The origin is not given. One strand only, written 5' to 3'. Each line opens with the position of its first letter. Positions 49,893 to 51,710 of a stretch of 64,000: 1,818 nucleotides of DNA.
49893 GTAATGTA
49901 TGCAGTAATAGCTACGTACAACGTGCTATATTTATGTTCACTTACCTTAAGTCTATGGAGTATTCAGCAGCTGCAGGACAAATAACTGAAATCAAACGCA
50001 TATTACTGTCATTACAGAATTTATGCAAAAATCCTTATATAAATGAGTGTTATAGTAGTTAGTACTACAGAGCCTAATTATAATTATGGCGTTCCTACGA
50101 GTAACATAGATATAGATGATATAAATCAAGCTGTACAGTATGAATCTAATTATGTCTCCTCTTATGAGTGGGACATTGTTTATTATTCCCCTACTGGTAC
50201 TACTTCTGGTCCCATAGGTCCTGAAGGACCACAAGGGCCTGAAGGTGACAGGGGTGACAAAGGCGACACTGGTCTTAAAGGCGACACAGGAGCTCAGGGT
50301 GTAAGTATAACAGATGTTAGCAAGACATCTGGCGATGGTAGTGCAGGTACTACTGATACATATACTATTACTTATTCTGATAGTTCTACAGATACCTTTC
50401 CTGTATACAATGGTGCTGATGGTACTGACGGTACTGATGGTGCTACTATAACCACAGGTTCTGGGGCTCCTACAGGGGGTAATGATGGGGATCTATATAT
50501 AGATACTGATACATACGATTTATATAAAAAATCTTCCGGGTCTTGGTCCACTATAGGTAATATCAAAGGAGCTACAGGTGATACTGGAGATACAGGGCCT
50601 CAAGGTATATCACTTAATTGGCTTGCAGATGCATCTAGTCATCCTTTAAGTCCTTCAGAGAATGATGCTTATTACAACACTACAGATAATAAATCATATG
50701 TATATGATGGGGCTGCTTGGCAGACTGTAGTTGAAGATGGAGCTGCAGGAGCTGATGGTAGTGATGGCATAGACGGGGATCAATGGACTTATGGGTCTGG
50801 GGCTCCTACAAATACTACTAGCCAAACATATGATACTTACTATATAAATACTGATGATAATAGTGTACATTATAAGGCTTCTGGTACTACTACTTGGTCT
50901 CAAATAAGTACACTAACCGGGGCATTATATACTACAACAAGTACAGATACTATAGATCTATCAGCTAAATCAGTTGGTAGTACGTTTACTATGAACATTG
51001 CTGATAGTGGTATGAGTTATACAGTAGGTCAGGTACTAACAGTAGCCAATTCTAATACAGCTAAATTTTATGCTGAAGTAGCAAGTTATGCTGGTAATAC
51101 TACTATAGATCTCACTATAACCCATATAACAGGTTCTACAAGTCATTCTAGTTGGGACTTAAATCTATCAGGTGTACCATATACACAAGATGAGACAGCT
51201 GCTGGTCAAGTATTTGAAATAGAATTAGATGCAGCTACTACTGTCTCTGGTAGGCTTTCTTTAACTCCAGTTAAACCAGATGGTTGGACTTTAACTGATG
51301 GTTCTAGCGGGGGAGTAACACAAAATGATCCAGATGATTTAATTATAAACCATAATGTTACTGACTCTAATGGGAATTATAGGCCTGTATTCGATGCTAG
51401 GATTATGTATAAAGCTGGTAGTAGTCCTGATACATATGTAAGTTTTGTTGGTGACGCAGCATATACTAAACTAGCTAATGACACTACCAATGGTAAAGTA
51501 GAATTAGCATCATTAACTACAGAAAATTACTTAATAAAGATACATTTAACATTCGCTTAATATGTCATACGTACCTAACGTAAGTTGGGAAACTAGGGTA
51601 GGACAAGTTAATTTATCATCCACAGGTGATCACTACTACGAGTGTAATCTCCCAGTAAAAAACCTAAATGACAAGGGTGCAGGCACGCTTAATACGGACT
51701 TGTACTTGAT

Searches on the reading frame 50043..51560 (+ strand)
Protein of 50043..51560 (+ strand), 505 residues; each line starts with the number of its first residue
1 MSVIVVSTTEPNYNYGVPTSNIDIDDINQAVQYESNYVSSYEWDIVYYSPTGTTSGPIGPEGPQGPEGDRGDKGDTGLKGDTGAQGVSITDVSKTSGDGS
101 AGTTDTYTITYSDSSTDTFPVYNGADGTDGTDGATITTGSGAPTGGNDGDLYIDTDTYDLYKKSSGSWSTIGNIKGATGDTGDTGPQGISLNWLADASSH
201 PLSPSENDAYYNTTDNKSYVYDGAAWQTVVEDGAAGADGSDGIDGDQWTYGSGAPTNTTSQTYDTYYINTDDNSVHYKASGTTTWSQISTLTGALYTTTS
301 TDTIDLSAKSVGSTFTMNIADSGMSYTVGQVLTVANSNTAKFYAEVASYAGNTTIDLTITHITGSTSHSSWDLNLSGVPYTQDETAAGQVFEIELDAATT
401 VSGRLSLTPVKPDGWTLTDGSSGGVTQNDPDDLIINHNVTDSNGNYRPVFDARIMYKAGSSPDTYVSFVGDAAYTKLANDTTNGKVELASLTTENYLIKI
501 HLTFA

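Call 11: search_protein_families(library=phrogs, proteins=[window:50043-51560:+], max_evalue=0.00001)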
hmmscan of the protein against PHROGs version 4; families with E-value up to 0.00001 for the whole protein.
window:50043-51560:+ (505 aa): 4 families
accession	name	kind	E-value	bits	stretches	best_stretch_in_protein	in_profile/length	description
phrog_3904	-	tail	7.2e-11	42.1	2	123-247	677-782/1086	tail fiber protein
phrog_819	-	tail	1.5e-09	37.7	1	52-189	508-643/1024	tail protein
phrog_5073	-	tail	2e-08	34.7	1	58-385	260-485/519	tail fiber protein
phrog_8745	-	tail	1e-06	27.3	1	55-283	1412-1620/1803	tail fiber protein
